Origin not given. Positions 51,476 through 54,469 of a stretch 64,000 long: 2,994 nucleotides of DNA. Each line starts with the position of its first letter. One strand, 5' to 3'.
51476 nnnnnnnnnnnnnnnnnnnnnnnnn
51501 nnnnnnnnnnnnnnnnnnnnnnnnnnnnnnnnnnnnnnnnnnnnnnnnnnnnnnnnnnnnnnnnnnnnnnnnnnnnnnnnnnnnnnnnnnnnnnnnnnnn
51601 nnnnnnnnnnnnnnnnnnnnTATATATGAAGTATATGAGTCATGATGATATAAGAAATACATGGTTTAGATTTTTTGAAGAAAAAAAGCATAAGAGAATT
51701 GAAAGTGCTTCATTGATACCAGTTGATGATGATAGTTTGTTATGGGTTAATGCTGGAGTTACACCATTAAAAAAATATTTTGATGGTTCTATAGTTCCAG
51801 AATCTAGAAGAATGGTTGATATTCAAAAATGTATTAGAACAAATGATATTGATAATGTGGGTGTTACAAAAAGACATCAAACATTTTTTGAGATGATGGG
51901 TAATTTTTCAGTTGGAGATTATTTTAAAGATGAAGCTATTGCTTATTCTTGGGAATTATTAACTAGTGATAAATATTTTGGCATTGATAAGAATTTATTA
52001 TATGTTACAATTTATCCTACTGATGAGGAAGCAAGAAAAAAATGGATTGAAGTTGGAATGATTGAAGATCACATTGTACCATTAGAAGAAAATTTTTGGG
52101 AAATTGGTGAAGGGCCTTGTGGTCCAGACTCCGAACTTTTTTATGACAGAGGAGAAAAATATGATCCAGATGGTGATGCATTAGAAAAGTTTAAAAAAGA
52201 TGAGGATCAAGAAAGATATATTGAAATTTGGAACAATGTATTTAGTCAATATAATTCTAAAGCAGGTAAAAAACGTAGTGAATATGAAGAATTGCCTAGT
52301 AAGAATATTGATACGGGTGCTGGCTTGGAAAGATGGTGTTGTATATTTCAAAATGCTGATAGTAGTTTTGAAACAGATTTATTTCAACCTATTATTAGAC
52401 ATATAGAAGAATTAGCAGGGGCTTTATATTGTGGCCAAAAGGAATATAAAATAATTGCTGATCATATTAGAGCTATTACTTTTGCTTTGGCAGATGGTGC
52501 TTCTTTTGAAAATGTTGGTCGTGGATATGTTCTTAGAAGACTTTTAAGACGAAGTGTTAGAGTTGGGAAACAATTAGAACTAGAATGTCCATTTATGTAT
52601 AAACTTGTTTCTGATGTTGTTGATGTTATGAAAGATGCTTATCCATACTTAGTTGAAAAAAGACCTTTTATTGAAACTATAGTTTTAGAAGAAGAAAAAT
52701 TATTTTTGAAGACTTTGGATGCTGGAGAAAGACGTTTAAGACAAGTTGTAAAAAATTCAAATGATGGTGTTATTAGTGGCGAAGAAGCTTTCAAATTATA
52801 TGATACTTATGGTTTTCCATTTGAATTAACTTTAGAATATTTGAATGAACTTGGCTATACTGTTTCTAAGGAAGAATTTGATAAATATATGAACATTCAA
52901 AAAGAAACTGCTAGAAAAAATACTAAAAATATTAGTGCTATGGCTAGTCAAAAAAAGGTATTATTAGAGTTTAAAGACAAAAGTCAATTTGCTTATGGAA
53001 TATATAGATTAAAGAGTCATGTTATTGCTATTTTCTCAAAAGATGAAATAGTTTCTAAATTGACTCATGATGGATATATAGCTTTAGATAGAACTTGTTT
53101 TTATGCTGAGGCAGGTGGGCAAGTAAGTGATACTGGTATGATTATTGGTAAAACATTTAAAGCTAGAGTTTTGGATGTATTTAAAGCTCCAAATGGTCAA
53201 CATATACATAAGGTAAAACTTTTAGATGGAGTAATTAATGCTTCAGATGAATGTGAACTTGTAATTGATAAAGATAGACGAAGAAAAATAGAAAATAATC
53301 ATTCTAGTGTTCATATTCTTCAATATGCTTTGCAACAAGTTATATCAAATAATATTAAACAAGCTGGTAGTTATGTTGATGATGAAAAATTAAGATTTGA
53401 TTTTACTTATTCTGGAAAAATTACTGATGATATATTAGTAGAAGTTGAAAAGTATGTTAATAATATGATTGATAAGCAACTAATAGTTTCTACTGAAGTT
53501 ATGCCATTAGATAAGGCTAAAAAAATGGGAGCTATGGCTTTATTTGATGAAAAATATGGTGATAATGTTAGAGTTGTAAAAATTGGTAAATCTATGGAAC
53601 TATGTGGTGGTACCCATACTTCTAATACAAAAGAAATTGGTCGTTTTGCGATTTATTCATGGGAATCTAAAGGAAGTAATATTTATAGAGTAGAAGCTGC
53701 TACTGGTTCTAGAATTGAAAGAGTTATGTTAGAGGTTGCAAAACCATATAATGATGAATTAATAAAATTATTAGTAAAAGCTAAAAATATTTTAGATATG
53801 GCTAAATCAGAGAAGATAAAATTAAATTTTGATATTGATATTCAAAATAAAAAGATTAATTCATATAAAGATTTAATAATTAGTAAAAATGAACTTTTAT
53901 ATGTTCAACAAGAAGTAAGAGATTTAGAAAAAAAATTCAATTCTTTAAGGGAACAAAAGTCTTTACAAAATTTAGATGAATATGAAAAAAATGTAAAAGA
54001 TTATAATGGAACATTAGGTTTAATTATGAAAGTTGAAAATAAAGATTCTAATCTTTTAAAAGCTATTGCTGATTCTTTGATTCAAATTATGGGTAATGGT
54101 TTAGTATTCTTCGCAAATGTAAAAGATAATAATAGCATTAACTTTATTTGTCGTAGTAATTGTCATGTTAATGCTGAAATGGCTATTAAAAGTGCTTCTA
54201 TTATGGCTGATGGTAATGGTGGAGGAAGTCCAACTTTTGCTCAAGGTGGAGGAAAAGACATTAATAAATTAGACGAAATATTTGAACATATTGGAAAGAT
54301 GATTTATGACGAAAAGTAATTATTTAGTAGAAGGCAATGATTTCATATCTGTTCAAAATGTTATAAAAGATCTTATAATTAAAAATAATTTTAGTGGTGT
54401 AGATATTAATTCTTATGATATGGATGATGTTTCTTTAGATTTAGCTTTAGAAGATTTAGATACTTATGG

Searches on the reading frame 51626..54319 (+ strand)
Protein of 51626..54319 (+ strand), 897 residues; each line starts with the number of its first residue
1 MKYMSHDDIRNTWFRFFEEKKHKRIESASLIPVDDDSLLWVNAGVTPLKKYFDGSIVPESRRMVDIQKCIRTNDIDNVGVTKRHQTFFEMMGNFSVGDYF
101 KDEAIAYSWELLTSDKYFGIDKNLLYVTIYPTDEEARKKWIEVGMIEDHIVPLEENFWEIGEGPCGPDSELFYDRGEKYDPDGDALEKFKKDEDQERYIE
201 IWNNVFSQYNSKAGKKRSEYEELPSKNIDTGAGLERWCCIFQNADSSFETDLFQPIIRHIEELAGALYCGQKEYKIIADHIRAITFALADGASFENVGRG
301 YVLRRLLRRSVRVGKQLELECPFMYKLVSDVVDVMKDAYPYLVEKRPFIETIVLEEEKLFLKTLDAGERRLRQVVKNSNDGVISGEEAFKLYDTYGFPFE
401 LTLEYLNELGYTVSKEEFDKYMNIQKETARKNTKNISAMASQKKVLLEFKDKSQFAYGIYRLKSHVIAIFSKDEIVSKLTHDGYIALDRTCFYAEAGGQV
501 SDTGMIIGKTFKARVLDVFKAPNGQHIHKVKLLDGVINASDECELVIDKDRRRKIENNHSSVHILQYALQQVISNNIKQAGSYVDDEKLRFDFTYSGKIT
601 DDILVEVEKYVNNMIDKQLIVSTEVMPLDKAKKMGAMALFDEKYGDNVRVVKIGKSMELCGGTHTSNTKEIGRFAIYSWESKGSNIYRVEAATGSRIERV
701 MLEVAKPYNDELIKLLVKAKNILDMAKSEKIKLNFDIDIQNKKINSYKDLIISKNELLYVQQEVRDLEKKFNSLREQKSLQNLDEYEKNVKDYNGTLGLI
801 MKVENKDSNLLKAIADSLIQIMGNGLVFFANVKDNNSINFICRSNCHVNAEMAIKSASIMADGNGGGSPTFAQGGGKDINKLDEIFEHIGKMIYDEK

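Call 9: search_protein_families(library=pfam, proteins=[window:51626-54319:+])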
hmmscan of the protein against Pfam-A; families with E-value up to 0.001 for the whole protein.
window:51626-54319:+ (897 aa): 3 families
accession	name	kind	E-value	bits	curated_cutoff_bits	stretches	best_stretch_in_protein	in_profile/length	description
PF01411.24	tRNA-synt_2c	-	2.6e-177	591.1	30.3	1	8-551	1-552/552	tRNA synthetases class II (A)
PF07973.19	tRNA_SAD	-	5.8e-15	55.4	24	1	648-690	1-44/44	Threonyl and Alanyl tRNA synthetase second additional domain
PF02272.25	DHHA1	-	1.3e-11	45.3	25.9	1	800-892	6-99/102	DHHA1 domain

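Call 10: find_related_loci(query=window:51626-54316:+, collection=genome_contigs, flank=4000)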
Query window:51626-54316:+ (897 aa) in genome_contigs; peptide patterns used: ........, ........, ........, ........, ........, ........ (x = any residue, [..] = any of these).
409 stretches matched a pattern; 319 encode a relative of the query (tblastn E <= 1e-3); the best 80 are kept; 80 distinct loci.
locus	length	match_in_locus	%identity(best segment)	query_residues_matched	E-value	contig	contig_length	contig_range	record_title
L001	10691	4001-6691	76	1-897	0e+0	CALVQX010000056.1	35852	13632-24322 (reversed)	MAG: uncultured Bacilli bacterium isolate E07__bin200 genome assembly, contig: E07__k127_6456942, whole genome shotgun s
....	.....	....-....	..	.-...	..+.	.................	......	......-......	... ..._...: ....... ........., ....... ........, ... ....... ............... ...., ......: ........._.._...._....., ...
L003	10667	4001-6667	76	1-889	0e+0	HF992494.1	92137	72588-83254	Mycoplasma sp. CAG:877 genomic scaffold, scf51, whole genome shotgun sequence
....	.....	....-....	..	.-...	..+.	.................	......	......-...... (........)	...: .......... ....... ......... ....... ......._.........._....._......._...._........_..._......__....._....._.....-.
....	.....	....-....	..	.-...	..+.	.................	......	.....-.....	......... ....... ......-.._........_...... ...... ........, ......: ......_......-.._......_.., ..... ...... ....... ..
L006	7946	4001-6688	76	1-896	0e+0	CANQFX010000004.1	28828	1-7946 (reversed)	MAG: uncultured Bacilli bacterium isolate Lapin-008__bin25 genome assembly, contig: Lapin-008__NODE_1902_length_28828_co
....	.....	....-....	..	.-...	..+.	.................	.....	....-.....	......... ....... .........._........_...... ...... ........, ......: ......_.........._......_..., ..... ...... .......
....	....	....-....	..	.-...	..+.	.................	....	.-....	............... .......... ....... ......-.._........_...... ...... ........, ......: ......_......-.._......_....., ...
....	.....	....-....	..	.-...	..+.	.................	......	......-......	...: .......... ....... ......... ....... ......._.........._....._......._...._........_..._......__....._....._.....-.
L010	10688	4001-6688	75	1-896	0e+0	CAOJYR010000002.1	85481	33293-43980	MAG TPA_asm: uncultured Tenericutes bacterium isolate SRR17684645_bin.33_metawrap_v1.3_MAG genome assembly, contig: NODE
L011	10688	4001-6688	74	1-896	0e+0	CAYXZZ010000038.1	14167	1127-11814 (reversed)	MAG TPA_asm: uncultured Mycoplasma sp. isolate SRP315200_co2_747 genome assembly, contig: NODE_5049_length_14167_cov_12.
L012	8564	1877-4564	74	1-896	0e+0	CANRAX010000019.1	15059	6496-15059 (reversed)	MAG: uncultured Bacilli bacterium isolate Lapin-016__bin45 genome assembly, contig: Lapin-016__NODE_3530_length_15059_co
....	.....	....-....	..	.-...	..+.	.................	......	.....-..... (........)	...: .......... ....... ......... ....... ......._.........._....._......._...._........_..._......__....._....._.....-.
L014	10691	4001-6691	74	1-897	0e+0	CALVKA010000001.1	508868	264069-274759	MAG: uncultured Bacilli bacterium isolate BRZ_NS__bin73 genome assembly, contig: BRZ_NS__NODE_7_length_508868_cov_10.077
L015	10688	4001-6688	74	1-896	0e+0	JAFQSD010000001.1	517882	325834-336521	MAG: Bacilli bacterium isolate RGIG2101 Goat_Colon-3__c54032, whole genome shotgun sequence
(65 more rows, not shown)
